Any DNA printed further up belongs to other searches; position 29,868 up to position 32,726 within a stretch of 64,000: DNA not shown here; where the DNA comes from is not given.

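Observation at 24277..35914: A glycyl-radical enzyme embedded in a GlpP / glycerol-3-phosphate regulon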

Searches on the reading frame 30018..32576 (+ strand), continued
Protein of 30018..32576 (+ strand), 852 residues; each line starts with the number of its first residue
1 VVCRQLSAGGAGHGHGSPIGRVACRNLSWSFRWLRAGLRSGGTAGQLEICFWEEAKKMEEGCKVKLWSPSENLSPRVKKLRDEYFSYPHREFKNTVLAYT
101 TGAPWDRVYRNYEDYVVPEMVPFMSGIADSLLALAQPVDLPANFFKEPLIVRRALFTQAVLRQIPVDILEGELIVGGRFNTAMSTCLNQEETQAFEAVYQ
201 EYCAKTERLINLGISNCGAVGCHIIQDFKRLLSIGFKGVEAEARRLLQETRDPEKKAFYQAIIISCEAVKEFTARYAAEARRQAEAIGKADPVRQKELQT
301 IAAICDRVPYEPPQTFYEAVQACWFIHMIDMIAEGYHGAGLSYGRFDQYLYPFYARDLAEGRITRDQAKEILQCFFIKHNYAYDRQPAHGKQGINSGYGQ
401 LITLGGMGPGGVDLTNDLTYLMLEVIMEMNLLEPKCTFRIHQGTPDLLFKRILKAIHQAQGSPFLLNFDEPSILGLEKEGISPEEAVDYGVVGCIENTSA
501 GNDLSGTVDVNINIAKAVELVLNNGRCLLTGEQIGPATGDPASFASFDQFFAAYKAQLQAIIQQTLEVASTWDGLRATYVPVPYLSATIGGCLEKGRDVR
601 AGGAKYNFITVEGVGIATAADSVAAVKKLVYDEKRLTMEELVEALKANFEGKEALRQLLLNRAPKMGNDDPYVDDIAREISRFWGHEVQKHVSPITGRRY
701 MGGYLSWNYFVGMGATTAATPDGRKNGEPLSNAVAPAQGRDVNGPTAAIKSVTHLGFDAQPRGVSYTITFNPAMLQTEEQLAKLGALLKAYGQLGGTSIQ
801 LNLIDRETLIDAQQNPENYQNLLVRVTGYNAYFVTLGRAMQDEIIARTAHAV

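Call 51: search_solved_structures(query=A1, max_evalue=1e-162, show_alignments=4)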
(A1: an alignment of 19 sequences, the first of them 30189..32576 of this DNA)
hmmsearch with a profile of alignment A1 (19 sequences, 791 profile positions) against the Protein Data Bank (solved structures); distinct sequences matched with E-value up to 1e-162: 4.
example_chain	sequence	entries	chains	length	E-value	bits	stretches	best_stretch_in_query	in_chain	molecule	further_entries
1r8w_A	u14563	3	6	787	1.9e-177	595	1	162-790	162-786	glycerol dehydratase | B12-independent glycerol dehydratase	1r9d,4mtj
9f3w_A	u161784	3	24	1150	3.5e-175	587.5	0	173-788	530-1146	Choline trimethylamine-lyase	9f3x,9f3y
9rco_A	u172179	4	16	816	7.5e-167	560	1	162-789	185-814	Glycyl radical protein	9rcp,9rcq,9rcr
5i2a_A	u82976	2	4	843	5e-163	547.3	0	163-589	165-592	Diol-dehydratase | Diol dehydratase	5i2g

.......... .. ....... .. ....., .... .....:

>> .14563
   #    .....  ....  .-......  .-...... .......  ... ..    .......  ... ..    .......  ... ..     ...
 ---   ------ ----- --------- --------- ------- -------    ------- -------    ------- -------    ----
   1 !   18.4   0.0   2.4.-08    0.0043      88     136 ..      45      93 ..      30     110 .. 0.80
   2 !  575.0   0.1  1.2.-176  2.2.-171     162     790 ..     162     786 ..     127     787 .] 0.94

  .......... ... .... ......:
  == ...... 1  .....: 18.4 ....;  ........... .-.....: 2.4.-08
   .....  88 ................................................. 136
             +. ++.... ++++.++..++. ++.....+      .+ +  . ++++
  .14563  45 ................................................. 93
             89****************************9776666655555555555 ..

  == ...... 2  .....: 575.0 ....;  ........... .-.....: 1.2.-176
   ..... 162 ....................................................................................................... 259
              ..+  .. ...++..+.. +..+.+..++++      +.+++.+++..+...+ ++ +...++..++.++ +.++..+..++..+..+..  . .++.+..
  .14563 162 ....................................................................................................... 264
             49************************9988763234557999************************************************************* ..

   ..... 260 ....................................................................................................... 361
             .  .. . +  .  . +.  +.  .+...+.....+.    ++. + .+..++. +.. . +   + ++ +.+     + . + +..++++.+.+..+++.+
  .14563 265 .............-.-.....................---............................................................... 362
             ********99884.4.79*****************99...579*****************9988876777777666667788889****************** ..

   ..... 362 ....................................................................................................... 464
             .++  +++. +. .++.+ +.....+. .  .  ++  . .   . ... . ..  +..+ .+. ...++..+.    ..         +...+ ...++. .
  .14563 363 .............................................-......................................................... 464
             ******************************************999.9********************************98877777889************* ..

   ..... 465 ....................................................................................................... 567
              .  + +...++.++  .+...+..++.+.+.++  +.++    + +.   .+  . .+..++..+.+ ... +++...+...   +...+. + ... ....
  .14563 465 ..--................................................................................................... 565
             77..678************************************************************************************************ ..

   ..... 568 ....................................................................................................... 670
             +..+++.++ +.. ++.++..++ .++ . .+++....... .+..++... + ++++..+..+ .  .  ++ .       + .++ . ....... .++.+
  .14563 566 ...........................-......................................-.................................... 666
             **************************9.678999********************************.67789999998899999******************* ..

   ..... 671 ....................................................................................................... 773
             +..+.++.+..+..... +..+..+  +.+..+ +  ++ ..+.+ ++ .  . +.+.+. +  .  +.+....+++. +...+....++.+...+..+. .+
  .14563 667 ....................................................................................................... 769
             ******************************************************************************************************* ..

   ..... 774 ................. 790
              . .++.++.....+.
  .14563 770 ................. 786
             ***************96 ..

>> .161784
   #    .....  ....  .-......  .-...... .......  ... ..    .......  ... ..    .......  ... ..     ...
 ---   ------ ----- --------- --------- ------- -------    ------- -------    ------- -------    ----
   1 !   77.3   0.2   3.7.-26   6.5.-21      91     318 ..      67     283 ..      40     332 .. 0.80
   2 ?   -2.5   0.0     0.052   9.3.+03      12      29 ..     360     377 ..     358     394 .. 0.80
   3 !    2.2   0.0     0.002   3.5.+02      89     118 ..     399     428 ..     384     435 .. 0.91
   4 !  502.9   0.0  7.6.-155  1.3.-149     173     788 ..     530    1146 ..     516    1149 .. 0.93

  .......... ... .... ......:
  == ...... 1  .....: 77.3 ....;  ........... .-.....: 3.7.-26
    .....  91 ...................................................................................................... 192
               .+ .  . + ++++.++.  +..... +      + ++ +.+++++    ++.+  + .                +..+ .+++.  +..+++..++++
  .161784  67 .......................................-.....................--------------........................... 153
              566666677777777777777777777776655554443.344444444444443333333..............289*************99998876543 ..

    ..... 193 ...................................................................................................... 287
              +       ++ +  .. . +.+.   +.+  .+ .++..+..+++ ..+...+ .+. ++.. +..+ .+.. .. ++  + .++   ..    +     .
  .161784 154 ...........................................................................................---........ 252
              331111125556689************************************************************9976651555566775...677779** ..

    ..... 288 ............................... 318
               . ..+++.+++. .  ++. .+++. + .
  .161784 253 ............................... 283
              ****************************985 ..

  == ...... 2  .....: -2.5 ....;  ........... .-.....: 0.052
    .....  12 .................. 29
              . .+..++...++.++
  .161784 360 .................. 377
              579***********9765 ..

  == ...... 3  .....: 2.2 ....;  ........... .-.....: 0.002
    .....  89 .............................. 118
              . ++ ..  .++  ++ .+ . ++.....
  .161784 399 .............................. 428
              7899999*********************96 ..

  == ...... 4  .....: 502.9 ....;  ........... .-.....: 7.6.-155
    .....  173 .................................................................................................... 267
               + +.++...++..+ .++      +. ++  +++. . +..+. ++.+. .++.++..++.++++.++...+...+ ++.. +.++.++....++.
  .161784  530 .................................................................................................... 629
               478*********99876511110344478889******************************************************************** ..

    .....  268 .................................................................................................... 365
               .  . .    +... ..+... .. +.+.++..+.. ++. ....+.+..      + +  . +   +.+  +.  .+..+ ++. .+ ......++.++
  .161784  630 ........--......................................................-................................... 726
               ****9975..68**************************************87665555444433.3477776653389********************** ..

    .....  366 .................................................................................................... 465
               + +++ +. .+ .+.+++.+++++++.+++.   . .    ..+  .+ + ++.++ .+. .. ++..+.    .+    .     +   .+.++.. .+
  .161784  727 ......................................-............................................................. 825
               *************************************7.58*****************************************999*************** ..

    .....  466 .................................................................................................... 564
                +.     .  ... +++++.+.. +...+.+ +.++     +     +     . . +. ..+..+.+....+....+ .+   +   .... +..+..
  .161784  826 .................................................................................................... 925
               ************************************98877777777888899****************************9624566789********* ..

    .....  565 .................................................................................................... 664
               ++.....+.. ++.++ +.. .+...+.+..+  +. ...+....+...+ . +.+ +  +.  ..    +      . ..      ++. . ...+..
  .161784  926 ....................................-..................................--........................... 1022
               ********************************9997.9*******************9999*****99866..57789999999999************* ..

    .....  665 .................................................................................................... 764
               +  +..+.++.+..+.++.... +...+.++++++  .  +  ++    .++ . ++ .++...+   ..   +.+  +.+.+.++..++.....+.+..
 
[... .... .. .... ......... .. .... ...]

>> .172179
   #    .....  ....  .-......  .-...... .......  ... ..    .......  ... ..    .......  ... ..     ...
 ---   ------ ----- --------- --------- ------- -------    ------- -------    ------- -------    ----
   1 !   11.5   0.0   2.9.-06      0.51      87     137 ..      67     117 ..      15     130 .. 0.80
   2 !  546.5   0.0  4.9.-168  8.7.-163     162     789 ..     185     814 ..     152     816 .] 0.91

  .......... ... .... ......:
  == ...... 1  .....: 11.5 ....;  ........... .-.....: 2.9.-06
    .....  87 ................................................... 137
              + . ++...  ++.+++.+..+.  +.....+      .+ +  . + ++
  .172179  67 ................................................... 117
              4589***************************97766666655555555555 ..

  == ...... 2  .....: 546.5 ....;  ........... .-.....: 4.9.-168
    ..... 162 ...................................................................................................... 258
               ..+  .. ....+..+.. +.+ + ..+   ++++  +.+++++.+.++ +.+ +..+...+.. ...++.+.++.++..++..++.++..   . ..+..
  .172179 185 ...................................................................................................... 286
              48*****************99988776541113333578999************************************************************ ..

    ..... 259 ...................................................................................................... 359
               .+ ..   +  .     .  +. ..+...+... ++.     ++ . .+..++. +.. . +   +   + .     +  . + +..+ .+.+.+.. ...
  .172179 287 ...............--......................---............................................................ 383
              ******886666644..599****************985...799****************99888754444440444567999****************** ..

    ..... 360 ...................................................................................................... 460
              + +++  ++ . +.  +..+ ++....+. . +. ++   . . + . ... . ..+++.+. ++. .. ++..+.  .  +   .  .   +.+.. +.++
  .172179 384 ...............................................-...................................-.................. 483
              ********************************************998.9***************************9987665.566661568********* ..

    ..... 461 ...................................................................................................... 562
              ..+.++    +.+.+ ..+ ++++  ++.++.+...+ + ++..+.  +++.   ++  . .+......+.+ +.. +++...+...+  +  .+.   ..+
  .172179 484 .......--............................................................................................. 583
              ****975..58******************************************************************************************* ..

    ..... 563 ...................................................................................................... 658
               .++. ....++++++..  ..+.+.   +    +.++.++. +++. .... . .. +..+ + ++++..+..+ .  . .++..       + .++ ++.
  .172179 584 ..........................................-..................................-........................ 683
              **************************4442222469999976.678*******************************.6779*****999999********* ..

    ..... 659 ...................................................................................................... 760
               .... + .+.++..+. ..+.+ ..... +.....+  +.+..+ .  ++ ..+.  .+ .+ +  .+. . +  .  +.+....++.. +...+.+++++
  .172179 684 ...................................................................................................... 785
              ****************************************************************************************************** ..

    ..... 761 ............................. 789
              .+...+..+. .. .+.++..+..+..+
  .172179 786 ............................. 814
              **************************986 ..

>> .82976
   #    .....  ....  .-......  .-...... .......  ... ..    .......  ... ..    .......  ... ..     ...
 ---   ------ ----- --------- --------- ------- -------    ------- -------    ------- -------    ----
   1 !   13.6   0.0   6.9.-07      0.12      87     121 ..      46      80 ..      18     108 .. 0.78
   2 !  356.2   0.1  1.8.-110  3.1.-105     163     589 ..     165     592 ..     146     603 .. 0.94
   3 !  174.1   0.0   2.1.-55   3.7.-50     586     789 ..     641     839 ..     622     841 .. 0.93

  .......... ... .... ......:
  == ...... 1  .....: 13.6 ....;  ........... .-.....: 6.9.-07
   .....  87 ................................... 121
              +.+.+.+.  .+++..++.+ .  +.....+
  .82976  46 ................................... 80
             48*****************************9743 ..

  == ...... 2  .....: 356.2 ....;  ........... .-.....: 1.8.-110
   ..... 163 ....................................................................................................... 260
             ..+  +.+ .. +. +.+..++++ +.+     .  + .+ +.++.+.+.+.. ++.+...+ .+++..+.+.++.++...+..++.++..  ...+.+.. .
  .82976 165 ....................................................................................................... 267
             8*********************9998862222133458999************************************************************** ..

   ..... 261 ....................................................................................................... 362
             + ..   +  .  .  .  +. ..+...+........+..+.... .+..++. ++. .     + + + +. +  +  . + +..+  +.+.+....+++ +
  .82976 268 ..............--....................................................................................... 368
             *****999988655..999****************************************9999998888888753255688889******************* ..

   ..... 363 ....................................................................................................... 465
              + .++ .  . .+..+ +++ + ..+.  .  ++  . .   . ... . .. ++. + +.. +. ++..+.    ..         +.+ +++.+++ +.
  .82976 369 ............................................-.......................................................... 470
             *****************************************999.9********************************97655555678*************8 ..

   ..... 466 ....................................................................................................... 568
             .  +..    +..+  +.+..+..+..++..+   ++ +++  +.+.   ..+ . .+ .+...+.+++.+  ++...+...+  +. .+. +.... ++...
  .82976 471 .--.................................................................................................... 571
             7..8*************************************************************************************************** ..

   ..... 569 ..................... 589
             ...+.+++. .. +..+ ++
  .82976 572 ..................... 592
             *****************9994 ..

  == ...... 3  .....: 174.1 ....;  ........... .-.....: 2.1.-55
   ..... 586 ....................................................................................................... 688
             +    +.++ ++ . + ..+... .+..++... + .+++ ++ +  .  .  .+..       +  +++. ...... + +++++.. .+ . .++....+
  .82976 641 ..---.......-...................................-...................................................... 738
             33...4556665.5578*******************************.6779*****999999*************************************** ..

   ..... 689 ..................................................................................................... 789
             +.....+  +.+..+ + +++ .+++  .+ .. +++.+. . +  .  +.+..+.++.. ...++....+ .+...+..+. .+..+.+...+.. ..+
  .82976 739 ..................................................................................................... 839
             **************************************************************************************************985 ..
